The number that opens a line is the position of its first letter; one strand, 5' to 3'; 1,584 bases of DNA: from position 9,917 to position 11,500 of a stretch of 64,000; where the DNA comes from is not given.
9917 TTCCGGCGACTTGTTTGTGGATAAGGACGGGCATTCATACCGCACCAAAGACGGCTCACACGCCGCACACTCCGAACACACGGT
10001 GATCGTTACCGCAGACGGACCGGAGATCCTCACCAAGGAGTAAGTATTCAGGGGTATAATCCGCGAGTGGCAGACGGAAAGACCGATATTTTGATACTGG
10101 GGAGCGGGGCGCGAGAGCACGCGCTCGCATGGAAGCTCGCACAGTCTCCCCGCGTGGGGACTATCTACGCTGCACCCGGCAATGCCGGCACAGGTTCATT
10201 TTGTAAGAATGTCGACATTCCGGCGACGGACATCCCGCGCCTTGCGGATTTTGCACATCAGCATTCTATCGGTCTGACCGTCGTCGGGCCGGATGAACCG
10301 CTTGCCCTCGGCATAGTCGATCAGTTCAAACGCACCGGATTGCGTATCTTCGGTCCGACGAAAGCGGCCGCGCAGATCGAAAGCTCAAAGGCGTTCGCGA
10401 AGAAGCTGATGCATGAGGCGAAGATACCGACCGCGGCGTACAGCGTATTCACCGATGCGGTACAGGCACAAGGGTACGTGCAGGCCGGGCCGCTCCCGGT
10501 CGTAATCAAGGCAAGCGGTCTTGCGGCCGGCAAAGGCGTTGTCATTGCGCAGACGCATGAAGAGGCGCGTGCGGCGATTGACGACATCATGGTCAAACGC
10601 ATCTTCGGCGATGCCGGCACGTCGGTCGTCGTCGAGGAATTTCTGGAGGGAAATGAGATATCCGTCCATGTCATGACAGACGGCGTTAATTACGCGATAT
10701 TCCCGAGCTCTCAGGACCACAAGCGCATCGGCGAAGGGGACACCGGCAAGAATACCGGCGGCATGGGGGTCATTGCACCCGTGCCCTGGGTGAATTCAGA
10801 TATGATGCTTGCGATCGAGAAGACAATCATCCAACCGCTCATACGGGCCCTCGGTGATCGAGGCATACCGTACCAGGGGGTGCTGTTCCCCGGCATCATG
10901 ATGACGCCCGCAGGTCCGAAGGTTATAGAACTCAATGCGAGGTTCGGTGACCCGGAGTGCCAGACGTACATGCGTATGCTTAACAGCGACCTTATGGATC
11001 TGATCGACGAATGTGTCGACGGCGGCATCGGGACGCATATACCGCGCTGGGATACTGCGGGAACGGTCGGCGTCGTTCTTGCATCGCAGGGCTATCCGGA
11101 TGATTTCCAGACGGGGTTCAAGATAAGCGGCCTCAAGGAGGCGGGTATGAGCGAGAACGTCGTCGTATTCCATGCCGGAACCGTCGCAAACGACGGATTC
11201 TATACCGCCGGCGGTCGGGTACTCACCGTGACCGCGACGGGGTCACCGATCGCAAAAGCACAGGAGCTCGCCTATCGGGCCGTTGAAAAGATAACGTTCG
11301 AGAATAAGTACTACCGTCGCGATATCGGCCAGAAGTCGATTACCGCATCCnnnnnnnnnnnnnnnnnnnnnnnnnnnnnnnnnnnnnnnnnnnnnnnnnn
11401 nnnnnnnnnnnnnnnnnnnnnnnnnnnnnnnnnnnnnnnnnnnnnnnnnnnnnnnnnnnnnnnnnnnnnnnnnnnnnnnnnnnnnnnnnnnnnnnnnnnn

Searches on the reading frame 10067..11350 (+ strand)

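Call 12: search_protein_families(library=pfam, proteins=[window:10067-11350:+], max_evalue=0.001)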
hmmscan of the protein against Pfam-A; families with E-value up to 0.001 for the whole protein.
window:10067-11350:+ (428 aa): 9 families
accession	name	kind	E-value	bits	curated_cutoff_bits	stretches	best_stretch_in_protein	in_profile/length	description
PF01071.24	GARS_A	-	1.1e-75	254.2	27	1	106-298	1-194/194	Phosphoribosylglycinamide synthetase, ATP-grasp (A) domain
PF02844.21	GARS_N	-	4.5e-37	127.2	29.5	1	7-105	2-100/100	Phosphoribosylglycinamide synthetase, N domain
PF02843.22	GARS_C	-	2.2e-30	105.3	34.8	1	333-423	1-92/92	Phosphoribosylglycinamide synthetase, C domain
PF02786.22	CPSase_L_D2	-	2.1e-07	31.1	19.8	1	108-253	2-144/211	Carbamoyl-phosphate synthase L chain, ATP binding domain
PF02655.19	ATP-grasp_3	-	1.1e-05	26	23.2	1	111-294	8-158/160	ATP-grasp domain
PF13535.11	ATP-grasp_4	-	2.6e-05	24.3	27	1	143-205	3-73/160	ATP-grasp domain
PF02222.28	ATP-grasp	-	3.8e-05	23.8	27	1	114-204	2-88/179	ATP-grasp domain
PF07478.18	Dala_Dala_lig_C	-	4.3e-05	23.6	24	1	114-207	1-95/204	D-ala D-ala ligase C-terminus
PF08443.16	RimK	-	0.00034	20.7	21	1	107-206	3-98/188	RimK-like ATP-grasp domain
